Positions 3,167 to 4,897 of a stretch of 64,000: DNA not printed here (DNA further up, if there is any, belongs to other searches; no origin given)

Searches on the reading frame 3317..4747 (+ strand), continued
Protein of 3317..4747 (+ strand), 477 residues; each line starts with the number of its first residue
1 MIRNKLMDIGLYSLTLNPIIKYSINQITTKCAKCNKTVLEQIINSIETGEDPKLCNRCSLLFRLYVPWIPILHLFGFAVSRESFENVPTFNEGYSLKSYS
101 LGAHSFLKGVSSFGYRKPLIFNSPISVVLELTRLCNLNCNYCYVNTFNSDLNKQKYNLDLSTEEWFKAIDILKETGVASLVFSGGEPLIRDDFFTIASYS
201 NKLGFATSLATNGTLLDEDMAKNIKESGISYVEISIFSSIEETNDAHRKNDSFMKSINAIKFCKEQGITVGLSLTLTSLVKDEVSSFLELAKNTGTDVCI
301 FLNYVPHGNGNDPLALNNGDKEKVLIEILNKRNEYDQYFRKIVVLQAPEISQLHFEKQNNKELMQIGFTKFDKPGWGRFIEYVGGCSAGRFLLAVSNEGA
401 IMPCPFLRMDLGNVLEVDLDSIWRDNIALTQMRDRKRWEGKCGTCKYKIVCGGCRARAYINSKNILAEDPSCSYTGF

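Call 85: search_protein_families(library=ncbifam, proteins=[L093:3896-4906:+, L092:6468-7499:-, L092:8225-9355:+, L007:3309-4865:+, L001:7371-8462:-], max_evalue=0.00001)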
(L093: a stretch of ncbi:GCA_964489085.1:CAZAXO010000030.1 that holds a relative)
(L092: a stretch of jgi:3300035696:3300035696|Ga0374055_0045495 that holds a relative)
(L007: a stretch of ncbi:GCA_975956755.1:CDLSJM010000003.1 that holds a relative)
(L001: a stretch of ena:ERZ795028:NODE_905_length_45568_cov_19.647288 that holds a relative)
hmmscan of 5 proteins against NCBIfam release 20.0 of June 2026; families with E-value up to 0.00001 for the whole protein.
L093:3896-4906:+ (337 aa): 54 families (the best 25 are shown)
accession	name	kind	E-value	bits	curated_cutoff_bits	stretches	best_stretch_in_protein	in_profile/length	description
TIGR03961.1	rSAM_PTO1314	hypoth_equivalog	2.8e-43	148.5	306.05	1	14-316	15-314/332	PTO1314 family radical SAM protein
TIGR04545.1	rSAM_ahbD_hemeb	equivalog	1.8e-26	93.4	500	1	25-186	3-168/339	heme b synthase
TIGR04051.1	rSAM_NirJ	equivalog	3.8e-26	91.9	515.45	1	26-186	6-169/354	heme d1 biosynthesis radical SAM protein NirJ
TIGR04055.1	rSAM_NirJ2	equivalog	1e-23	84.4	500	1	24-182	2-163/326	putative heme d1 biosynthesis radical SAM protein NirJ2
TIGR04054.1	rSAM_NirJ1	equivalog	1e-22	80.3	650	1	20-186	35-203/387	putative heme d1 biosynthesis radical SAM protein NirJ1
TIGR04053.2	TIGR04053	equivalog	2.3e-22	79.7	395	1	18-194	4-189/366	TIGR04053 family radical SAM/SPASM domain-containing protein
TIGR02666.1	moaA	equivalog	2.8e-21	75.8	284.05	1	27-220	15-220/336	GTP 3',8-cyclase MoaA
TIGR04546.1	rSAM_ahbC_deAc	equivalog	5.9e-21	74.7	650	1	18-189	36-210/390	12,18-didecarboxysiroheme deacetylase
TIGR02109.1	PQQ_syn_pqqE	equivalog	7.6e-21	74.4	381.35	1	20-185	5-174/358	pyrroloquinoline quinone biosynthesis protein PqqE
TIGR03470.1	HpnH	equivalog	2.6e-20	72.6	225.05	1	20-310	26-315/318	adenosyl-hopene transferase HpnH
NF045574.1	sacti_mat_StsB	exception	4.6e-20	71.9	625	1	26-187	100-263/466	StsB family radical SAM/SPASM domain sactipeptide maturase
TIGR02668.1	moaA_archaeal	equivalog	7.8e-20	71.1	325.25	1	26-207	14-204/303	GTP 3',8-cyclase MoaA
TIGR04317.1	W_rSAM_matur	equivalog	5.3e-19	68.5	380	1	28-186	10-177/349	tungsten cofactor oxidoreductase radical SAM maturase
TIGR04347.1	pseudo_SAM_Halo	equivalog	1.2e-18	67.5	525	1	20-185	37-204/390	TIGR04347 family pseudo-SAM/SPASM protein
TIGR04303.1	GeoRSP_rSAM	equivalog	4.3e-18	66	400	1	21-186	4-170/325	GeoRSP system radical SAM/SPASM protein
NF045702.1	rSAM_GDGT_ether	equivalog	1.1e-15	57.3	450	1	25-183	89-256/486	tetraether lipid synthase Tes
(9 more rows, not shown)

L092:6468-7499:- (343 aa): 44 families (the best 25 are shown)
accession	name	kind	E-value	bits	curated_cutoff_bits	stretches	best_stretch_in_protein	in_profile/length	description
TIGR03961.1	rSAM_PTO1314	hypoth_equivalog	2.1e-37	129.2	306.05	1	24-329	15-317/332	PTO1314 family radical SAM protein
TIGR04545.1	rSAM_ahbD_hemeb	equivalog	3.5e-23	82.6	500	1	34-198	2-170/339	heme b synthase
TIGR04051.1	rSAM_NirJ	equivalog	9.4e-23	80.7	515.45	1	36-197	6-170/354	heme d1 biosynthesis radical SAM protein NirJ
TIGR04055.1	rSAM_NirJ2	equivalog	2.4e-21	76.6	500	1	36-196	4-167/326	putative heme d1 biosynthesis radical SAM protein NirJ2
TIGR04546.1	rSAM_ahbC_deAc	equivalog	1.5e-20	73.4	650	1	29-195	37-205/390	12,18-didecarboxysiroheme deacetylase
TIGR02109.1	PQQ_syn_pqqE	equivalog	1.5e-20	73.4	381.35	1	30-232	5-205/358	pyrroloquinoline quinone biosynthesis protein PqqE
TIGR04054.1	rSAM_NirJ1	equivalog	8e-20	70.8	650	1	34-194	38-201/387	putative heme d1 biosynthesis radical SAM protein NirJ1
TIGR04053.2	TIGR04053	equivalog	1.9e-19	70.2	395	1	28-197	4-180/366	TIGR04053 family radical SAM/SPASM domain-containing protein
NF045574.1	sacti_mat_StsB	exception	3.2e-19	69.1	625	1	36-191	100-257/466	StsB family radical SAM/SPASM domain sactipeptide maturase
TIGR04317.1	W_rSAM_matur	equivalog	1.1e-18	67.5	380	1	38-196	10-177/349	tungsten cofactor oxidoreductase radical SAM maturase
TIGR04347.1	pseudo_SAM_Halo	equivalog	1.3e-17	64.1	525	1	28-196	35-205/390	TIGR04347 family pseudo-SAM/SPASM protein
TIGR02668.1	moaA_archaeal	equivalog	9.5e-17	60.9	325.25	1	36-196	14-180/303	GTP 3',8-cyclase MoaA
TIGR04303.1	GeoRSP_rSAM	equivalog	1.6e-16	60.8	400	1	31-198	4-173/325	GeoRSP system radical SAM/SPASM protein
TIGR02666.1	moaA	equivalog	1.8e-15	56.8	284.05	1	37-199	15-189/336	GTP 3',8-cyclase MoaA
TIGR03962.1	mycofact_rSAM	equivalog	4.5e-15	55.6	265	1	30-198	10-181/339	mycofactocin radical SAM maturase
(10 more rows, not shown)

L092:8225-9355:+ (377 aa): 39 families (the best 25 are shown)
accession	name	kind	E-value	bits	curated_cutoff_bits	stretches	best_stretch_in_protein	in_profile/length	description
TIGR04545.1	rSAM_ahbD_hemeb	equivalog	5.9e-20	72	500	1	74-224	3-157/339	heme b synthase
TIGR04053.2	TIGR04053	equivalog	2.7e-17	63.1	395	1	70-248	7-190/366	TIGR04053 family radical SAM/SPASM domain-containing protein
TIGR04054.1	rSAM_NirJ1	equivalog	2e-16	59.6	650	1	50-221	17-189/387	putative heme d1 biosynthesis radical SAM protein NirJ1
TIGR03962.1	mycofact_rSAM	equivalog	7.4e-16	58.2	265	1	64-324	5-272/339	mycofactocin radical SAM maturase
TIGR04051.1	rSAM_NirJ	equivalog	1.1e-15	57.5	515.45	1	71-221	2-155/354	heme d1 biosynthesis radical SAM protein NirJ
TIGR04055.1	rSAM_NirJ2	equivalog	1.5e-15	57.6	500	1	73-221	2-153/326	putative heme d1 biosynthesis radical SAM protein NirJ2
TIGR04546.1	rSAM_ahbC_deAc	equivalog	2.2e-14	53.1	650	1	52-219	20-190/390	12,18-didecarboxysiroheme deacetylase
TIGR04347.1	pseudo_SAM_Halo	equivalog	2.8e-14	53.2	525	1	65-248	32-218/390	TIGR04347 family pseudo-SAM/SPASM protein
NF045574.1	sacti_mat_StsB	exception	1.7e-13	50.2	625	1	74-224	99-251/466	StsB family radical SAM/SPASM domain sactipeptide maturase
NF050035.1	rSAM_WgK_link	exception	1.8e-13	50.3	650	1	71-221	9-163/367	radical SAM/SPASM peptide maturase WgkB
TIGR04163.1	rSAM_cobopep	equivalog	8.4e-13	47.8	375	1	53-224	46-230/428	peptide-modifying radical SAM enzyme CbpB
TIGR04303.1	GeoRSP_rSAM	equivalog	8.7e-13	48.5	400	1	73-218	7-153/325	GeoRSP system radical SAM/SPASM protein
TIGR02668.1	moaA_archaeal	equivalog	4.8e-12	45.5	325.25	1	75-157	14-99/303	GTP 3',8-cyclase MoaA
NF001199.0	PRK00164.2-1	equivalog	2.2e-11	43.5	231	1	75-157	16-101/308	GTP 3',8-cyclase MoaA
TIGR04317.1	W_rSAM_matur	equivalog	9.1e-11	41.4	380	1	75-201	8-136/349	tungsten cofactor oxidoreductase radical SAM maturase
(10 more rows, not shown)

L007:3309-4865:+ (519 aa): 2 families
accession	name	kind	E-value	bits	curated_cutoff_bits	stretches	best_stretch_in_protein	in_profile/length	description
TIGR02335.1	hydr_PhnA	equivalog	3.4e-10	39.6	407.55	1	5-114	9-120/408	phosphonoacetate hydrolase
NF010322.0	PRK13759.1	equivalog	2.2e-07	29.7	481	0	471-515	339-383/486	arylsulfatase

L001:7371-8462:- (363 aa): 4 families
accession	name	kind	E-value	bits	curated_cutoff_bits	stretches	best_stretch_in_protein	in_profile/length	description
TIGR00560.1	pgsA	equivalog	1e-10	42.4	109.1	1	9-85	2-84/183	CDP-diacylglycerol--glycerol-3-phosphate 3-phosphatidyltransferase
NF053678.1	ClpnSynClsA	equivalog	1.4e-10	41.7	240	1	8-126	3-120/180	cardiolipin synthase ClsA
NF040950.1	archin_ph_syn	equivalog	6.6e-07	29.4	180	1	11-86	26-102/191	archaetidylinositol phosphate synthase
NF008090.0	PRK10832.1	equivalog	8.8e-07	29.2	304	1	8-82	3-80/182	CDP-diacylglycerol--glycerol-3-phosphate 3-phosphatidyltransferase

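Call 86: search_protein_families(library=ncbifam, proteins=[P0191, L043:5986-7398:+, P0022, L081:6004-7047:+, L082:5935-7023:+], max_evalue=1e-40)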
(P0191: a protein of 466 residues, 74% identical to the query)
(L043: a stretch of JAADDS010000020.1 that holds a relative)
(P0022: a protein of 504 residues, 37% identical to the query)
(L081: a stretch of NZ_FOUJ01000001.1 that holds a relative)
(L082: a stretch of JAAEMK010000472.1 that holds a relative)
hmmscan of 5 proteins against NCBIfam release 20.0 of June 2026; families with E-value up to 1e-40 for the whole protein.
P0191 (466 aa): 15 families
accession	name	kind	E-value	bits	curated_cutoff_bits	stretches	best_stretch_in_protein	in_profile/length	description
TIGR04545.1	rSAM_ahbD_hemeb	equivalog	8.5e-93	311.5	500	1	114-451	2-337/339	heme b synthase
TIGR04055.1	rSAM_NirJ2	equivalog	3.1e-86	289.9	500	1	114-451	2-324/326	putative heme d1 biosynthesis radical SAM protein NirJ2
TIGR04053.2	TIGR04053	equivalog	1.7e-81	274.3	395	1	110-450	6-363/366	TIGR04053 family radical SAM/SPASM domain-containing protein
TIGR04054.1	rSAM_NirJ1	equivalog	2.9e-73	246.7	650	1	112-450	36-381/387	putative heme d1 biosynthesis radical SAM protein NirJ1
TIGR04051.1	rSAM_NirJ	equivalog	3.2e-69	233.6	515.45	1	114-450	4-347/354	heme d1 biosynthesis radical SAM protein NirJ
TIGR04546.1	rSAM_ahbC_deAc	equivalog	2.7e-65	220.7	650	1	114-450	41-384/390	12,18-didecarboxysiroheme deacetylase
TIGR04347.1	pseudo_SAM_Halo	equivalog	3e-65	221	525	1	114-450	40-384/390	TIGR04347 family pseudo-SAM/SPASM protein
TIGR04303.1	GeoRSP_rSAM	equivalog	9.5e-58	196.3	400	1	110-449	3-324/325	GeoRSP system radical SAM/SPASM protein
TIGR03962.1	mycofact_rSAM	equivalog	2.9e-55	187.8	265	1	110-453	10-335/339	mycofactocin radical SAM maturase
TIGR04340.1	rSAM_ACGX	hypoth_equivalog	3.9e-45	154.6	400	1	112-451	3-339/341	radical SAM/SPASM domain protein, ACGX system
NF045574.1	sacti_mat_StsB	exception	4.4e-42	144.5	625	0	113-291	97-275/466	StsB family radical SAM/SPASM domain sactipeptide maturase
TIGR02109.1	PQQ_syn_pqqE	equivalog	6.4e-42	143.8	381.35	0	109-277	4-174/358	pyrroloquinoline quinone biosynthesis protein PqqE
TIGR04251.1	SCM_rSAM_ScmF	equivalog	3e-41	142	400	1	114-437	6-327/353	SynChlorMet cassette radical SAM/SPASM protein ScmF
TIGR03913.1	rad_SAM_trio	equivalog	5.3e-41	140.5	591.75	0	110-441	17-345/477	GDL motif peptide-associated radical SAM/SPASM maturase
TIGR04250.1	SCM_rSAM_ScmE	equivalog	6.9e-41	140.3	400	0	113-451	4-347/358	SynChlorMet cassette radical SAM/SPASM protein ScmE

L043:5986-7398:+ (471 aa): 10 families
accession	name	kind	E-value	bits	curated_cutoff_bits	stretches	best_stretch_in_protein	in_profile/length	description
TIGR04545.1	rSAM_ahbD_hemeb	equivalog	1.9e-70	238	500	1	114-461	1-337/339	heme b synthase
TIGR04053.2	TIGR04053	equivalog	3e-70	237.3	395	1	111-460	6-363/366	TIGR04053 family radical SAM/SPASM domain-containing protein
TIGR04055.1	rSAM_NirJ2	equivalog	8.8e-66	222.6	500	1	114-461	1-324/326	putative heme d1 biosynthesis radical SAM protein NirJ2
TIGR04054.1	rSAM_NirJ1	equivalog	1.8e-65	221.1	650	1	109-464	32-385/387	putative heme d1 biosynthesis radical SAM protein NirJ1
TIGR04051.1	rSAM_NirJ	equivalog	8.2e-61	205.9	515.45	1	114-463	3-350/354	heme d1 biosynthesis radical SAM protein NirJ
TIGR04546.1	rSAM_ahbC_deAc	equivalog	1.8e-59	201.5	650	1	114-464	40-388/390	12,18-didecarboxysiroheme deacetylase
TIGR04347.1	pseudo_SAM_Halo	equivalog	6.3e-57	193.6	525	1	114-463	39-387/390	TIGR04347 family pseudo-SAM/SPASM protein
TIGR04303.1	GeoRSP_rSAM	equivalog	8.2e-49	166.9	400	0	111-306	3-200/325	GeoRSP system radical SAM/SPASM protein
TIGR04340.1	rSAM_ACGX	hypoth_equivalog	1.9e-45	155.6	400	1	113-459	3-337/341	radical SAM/SPASM domain protein, ACGX system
NF050035.1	rSAM_WgK_link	exception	2.2e-41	142.1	650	1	111-461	7-363/367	radical SAM/SPASM peptide maturase WgkB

P0022 (504 aa): 9 families
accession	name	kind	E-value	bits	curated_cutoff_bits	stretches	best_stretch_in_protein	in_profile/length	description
TIGR04545.1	rSAM_ahbD_hemeb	equivalog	1.3e-72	245.1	500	1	148-487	4-337/339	heme b synthase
TIGR04055.1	rSAM_NirJ2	equivalog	1.3e-70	238.5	500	1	148-347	4-207/326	putative heme d1 biosynthesis radical SAM protein NirJ2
TIGR04053.2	TIGR04053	equivalog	4.8e-69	233.4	395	1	141-486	5-363/366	TIGR04053 family radical SAM/SPASM domain-containing protein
TIGR04054.1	rSAM_NirJ1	equivalog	1.5e-63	214.7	650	1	147-488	39-383/387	putative heme d1 biosynthesis radical SAM protein NirJ1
TIGR04546.1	rSAM_ahbC_deAc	equivalog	8.3e-58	196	650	1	147-488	42-386/390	12,18-didecarboxysiroheme deacetylase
TIGR04303.1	GeoRSP_rSAM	equivalog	2.9e-56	191.4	400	1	141-485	2-324/325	GeoRSP system radical SAM/SPASM protein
TIGR04051.1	rSAM_NirJ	equivalog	3.1e-56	190.9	515.45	1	147-489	5-350/354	heme d1 biosynthesis radical SAM protein NirJ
TIGR04347.1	pseudo_SAM_Halo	equivalog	5.1e-55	187.3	525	1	147-489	41-387/390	TIGR04347 family pseudo-SAM/SPASM protein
TIGR03962.1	mycofact_rSAM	equivalog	1.6e-45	155.7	265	0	141-309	9-181/339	mycofactocin radical SAM maturase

L081:6004-7047:+ (348 aa): 15 families
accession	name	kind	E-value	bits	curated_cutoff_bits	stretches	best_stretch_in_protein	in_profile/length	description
TIGR04545.1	rSAM_ahbD_hemeb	equivalog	2.5e-180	599.2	500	1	7-345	1-339/339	heme b synthase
TIGR04053.2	TIGR04053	equivalog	8.8e-112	374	395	1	4-345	6-366/366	TIGR04053 family radical SAM/SPASM domain-containing protein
TIGR04055.1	rSAM_NirJ2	equivalog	5e-111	371.3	500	1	7-343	1-324/326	putative heme d1 biosynthesis radical SAM protein NirJ2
TIGR04054.1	rSAM_NirJ1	equivalog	1.5e-69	234.5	650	1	7-342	37-381/387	putative heme d1 biosynthesis radical SAM protein NirJ1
TIGR04051.1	rSAM_NirJ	equivalog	1.8e-66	224.5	515.45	1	8-342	4-347/354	heme d1 biosynthesis radical SAM protein NirJ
TIGR04546.1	rSAM_ahbC_deAc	equivalog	2.6e-64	217.4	650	1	7-343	40-385/390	12,18-didecarboxysiroheme deacetylase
TIGR04347.1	pseudo_SAM_Halo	equivalog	4.5e-60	203.9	525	1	7-343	39-385/390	TIGR04347 family pseudo-SAM/SPASM protein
TIGR03962.1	mycofact_rSAM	equivalog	4.6e-51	174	265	0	5-210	11-215/339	mycofactocin radical SAM maturase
TIGR04303.1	GeoRSP_rSAM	equivalog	2.5e-50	171.9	400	1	3-341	2-324/325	GeoRSP system radical SAM/SPASM protein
NF050035.1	rSAM_WgK_link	exception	7.6e-47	160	650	0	4-189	7-192/367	radical SAM/SPASM peptide maturase WgkB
NF045574.1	sacti_mat_StsB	exception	2.6e-45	155.1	625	0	10-192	100-280/466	StsB family radical SAM/SPASM domain sactipeptide maturase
TIGR04251.1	SCM_rSAM_ScmF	equivalog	7.1e-45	153.9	400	1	7-341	5-339/353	SynChlorMet cassette radical SAM/SPASM protein ScmF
TIGR02109.1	PQQ_syn_pqqE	equivalog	6.6e-43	147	381.35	0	2-178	3-179/358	pyrroloquinoline quinone biosynthesis protein PqqE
TIGR04103.1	rSAM_nif11_3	equivalog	2.6e-42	144.9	725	1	8-342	7-343/412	nif11-class peptide radical SAM maturase 3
TIGR04340.1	rSAM_ACGX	hypoth_equivalog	1.2e-41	143.1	400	1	9-341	6-337/341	radical SAM/SPASM domain protein, ACGX system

L082:5935-7023:+ (363 aa): 10 families
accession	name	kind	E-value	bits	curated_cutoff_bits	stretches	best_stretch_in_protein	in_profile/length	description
TIGR04545.1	rSAM_ahbD_hemeb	equivalog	3e-167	556.2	500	1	22-360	1-339/339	heme b synthase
TIGR04053.2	TIGR04053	equivalog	4.9e-107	358.4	395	1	21-360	8-366/366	TIGR04053 family radical SAM/SPASM domain-containing protein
TIGR04055.1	rSAM_NirJ2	equivalog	1.6e-106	356.5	500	1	22-359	1-325/326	putative heme d1 biosynthesis radical SAM protein NirJ2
TIGR04546.1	rSAM_ahbC_deAc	equivalog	5.5e-64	216.4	650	1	22-357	40-384/390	12,18-didecarboxysiroheme deacetylase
TIGR04051.1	rSAM_NirJ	equivalog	1.4e-62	211.7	515.45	1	22-357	3-347/354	heme d1 biosynthesis radical SAM protein NirJ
TIGR04054.1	rSAM_NirJ1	equivalog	1.1e-57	195.5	650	1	12-357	27-381/387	putative heme d1 biosynthesis radical SAM protein NirJ1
TIGR04347.1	pseudo_SAM_Halo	equivalog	6.1e-54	183.8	525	1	21-360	38-387/390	TIGR04347 family pseudo-SAM/SPASM protein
TIGR04303.1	GeoRSP_rSAM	equivalog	1.2e-47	163.1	400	1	23-356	7-324/325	GeoRSP system radical SAM/SPASM protein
NF050035.1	rSAM_WgK_link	exception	1e-43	149.8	650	1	19-361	7-366/367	radical SAM/SPASM peptide maturase WgkB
TIGR03962.1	mycofact_rSAM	equivalog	2e-42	145.6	265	1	23-357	14-332/339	mycofactocin radical SAM maturase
